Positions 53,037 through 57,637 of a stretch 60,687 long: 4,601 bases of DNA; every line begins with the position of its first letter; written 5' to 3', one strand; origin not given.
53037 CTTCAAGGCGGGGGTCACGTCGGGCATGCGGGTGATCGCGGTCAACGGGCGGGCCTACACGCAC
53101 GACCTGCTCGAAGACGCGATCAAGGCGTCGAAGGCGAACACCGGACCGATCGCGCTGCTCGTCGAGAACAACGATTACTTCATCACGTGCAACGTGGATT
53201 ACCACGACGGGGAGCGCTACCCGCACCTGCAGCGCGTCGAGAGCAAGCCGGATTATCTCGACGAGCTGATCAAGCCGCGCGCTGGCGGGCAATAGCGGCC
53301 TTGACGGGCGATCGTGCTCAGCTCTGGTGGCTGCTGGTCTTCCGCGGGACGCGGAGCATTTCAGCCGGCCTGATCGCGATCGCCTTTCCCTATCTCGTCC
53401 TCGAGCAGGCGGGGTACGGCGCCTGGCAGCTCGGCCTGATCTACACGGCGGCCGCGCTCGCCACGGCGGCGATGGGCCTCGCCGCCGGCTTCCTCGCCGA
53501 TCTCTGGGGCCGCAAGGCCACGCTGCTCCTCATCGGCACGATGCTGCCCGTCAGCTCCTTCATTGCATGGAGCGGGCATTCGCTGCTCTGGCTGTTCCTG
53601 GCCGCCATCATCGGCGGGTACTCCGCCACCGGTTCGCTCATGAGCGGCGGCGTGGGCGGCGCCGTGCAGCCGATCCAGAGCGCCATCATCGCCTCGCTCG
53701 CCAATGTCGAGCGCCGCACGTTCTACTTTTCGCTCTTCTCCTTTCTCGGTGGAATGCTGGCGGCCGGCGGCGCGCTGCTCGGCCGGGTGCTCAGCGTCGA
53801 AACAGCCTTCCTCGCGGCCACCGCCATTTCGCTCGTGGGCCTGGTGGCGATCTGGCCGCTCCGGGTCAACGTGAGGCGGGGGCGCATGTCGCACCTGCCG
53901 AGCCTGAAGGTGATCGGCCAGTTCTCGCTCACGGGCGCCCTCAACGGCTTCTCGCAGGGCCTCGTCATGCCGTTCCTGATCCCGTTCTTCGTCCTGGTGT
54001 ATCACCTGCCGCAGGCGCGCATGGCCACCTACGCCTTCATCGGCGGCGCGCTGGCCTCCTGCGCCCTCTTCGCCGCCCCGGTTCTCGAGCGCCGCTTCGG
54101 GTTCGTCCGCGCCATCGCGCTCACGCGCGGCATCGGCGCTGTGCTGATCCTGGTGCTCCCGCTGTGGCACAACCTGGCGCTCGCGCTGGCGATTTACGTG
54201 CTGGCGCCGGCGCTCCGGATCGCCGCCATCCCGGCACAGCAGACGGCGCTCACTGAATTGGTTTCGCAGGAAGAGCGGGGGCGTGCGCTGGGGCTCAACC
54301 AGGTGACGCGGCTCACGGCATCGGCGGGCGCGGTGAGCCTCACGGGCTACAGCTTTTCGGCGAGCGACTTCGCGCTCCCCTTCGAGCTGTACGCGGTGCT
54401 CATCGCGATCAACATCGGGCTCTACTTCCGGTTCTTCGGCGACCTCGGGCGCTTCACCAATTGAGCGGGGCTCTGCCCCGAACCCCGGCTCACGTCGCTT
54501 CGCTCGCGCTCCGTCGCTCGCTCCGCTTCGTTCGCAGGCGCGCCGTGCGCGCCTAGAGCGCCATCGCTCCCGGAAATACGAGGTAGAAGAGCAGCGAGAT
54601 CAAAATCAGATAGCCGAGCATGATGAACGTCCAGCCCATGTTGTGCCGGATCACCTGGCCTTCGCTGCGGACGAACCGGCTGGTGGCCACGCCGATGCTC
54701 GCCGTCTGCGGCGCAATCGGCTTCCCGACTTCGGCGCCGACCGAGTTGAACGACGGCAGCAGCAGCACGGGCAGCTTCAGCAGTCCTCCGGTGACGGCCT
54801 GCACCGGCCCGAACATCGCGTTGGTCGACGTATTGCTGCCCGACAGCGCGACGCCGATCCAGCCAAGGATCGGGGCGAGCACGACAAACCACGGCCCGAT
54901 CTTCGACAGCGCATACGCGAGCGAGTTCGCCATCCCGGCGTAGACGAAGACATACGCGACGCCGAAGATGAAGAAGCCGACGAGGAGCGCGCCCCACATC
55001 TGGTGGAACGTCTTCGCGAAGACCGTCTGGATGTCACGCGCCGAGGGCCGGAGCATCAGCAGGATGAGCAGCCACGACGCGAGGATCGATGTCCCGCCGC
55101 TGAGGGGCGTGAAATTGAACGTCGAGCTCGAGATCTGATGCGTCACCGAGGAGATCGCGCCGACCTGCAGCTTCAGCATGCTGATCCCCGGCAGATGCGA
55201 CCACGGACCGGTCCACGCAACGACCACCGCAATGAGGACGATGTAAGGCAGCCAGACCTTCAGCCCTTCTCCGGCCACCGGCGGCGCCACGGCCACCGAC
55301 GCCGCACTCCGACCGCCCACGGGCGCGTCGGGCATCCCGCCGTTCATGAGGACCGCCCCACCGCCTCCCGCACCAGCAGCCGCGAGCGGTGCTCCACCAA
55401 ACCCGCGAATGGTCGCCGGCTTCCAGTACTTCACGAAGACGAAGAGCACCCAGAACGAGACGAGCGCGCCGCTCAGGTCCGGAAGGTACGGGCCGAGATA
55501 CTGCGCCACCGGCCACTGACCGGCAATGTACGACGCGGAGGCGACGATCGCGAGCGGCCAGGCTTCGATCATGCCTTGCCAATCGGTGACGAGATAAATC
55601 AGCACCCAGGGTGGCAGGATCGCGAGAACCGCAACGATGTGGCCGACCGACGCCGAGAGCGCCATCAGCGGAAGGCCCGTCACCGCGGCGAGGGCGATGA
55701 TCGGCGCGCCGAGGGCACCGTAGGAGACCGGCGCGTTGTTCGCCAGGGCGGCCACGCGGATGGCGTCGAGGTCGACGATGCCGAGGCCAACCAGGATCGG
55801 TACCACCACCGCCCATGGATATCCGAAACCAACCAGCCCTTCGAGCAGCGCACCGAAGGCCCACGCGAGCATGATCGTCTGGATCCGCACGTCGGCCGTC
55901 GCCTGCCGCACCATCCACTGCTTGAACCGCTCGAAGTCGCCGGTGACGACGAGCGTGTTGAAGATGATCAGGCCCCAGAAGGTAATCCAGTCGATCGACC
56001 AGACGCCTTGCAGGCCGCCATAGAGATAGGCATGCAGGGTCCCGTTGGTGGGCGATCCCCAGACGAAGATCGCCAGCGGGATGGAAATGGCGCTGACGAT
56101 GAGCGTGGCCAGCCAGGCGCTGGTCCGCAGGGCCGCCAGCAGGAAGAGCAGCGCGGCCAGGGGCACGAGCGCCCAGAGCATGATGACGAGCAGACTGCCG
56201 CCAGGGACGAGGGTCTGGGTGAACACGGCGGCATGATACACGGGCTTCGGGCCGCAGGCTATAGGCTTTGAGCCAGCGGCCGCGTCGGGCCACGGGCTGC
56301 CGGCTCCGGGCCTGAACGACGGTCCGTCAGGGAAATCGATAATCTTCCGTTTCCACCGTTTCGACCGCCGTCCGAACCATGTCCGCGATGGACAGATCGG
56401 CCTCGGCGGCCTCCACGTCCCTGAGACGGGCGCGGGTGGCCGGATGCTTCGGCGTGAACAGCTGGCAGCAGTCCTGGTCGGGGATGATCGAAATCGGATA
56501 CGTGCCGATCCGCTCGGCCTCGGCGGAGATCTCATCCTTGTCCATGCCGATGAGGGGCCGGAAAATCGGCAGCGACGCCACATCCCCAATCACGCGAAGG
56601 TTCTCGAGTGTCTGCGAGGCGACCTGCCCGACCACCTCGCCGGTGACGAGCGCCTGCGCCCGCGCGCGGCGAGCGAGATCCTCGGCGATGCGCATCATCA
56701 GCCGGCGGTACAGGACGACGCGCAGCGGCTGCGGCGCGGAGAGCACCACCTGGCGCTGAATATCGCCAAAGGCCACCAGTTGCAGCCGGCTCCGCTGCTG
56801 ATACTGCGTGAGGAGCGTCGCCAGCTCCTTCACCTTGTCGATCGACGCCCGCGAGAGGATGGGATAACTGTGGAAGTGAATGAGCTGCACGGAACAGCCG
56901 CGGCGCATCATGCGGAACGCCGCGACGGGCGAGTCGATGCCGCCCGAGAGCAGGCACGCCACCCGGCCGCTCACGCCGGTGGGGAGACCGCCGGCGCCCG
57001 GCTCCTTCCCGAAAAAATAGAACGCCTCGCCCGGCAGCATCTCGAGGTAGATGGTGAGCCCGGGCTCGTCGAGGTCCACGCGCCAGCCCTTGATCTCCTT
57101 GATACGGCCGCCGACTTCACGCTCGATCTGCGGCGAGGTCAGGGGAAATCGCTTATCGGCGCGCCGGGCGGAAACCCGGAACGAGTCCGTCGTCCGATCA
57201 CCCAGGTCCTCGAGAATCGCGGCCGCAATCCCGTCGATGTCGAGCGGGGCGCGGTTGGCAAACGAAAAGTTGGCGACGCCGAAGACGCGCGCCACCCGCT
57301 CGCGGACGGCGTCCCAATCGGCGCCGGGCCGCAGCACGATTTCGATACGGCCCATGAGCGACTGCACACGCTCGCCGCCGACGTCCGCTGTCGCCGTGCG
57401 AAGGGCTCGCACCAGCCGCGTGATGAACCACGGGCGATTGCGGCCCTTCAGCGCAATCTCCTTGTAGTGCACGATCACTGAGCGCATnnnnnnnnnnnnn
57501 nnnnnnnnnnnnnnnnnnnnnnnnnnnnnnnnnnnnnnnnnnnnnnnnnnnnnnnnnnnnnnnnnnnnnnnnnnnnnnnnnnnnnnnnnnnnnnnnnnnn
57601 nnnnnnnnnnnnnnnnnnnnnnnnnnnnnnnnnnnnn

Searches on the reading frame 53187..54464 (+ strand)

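Call 56: search_protein_families(library=pfam, proteins=[window:53187-54464:+], max_evalue=0.001)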
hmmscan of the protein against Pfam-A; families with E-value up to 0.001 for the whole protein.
window:53187-54464:+ (425 aa): 1 family
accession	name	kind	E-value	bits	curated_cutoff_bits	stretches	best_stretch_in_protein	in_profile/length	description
PF07690.21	MFS_1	-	2.1e-26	93.1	33.4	2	57-376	9-340/347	Major Facilitator Superfamily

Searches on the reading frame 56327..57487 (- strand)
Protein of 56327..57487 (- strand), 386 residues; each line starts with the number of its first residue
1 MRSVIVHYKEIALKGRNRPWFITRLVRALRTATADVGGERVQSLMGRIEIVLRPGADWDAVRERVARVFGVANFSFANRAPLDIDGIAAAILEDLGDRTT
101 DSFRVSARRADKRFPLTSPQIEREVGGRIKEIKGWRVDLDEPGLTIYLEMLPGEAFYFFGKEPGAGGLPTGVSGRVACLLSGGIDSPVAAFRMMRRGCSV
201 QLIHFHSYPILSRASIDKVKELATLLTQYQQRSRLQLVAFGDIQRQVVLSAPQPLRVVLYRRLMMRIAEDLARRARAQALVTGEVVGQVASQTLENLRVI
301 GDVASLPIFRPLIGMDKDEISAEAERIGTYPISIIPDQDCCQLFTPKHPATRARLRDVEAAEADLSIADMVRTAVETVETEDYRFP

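Call 56: search_protein_families(library=pfam, proteins=[window:56327-57487:-], max_evalue=0.001)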
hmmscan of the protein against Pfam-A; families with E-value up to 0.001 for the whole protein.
window:56327-57487:- (386 aa): 5 families
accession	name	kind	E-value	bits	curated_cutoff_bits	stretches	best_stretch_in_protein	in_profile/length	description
PF02568.20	ThiI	-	1.9e-72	243.5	20.5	1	171-365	1-195/197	Thiamine biosynthesis protein (ThiI)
PF22025.1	ThiI_fer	-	1.6e-16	60.9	25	1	4-75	2-72/72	ThiI ferredoxin-like domain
PF02926.22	THUMP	-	2.8e-10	40.9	20.6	1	89-155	12-79/84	THUMP domain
PF06508.19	QueC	-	1.9e-05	24.7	22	1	177-247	3-70/210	Queuosine biosynthesis protein QueC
PF03054.22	tRNA_Me_trans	-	0.00097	19.3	20.6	0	175-207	2-34/202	tRNA methyl transferase HUP domain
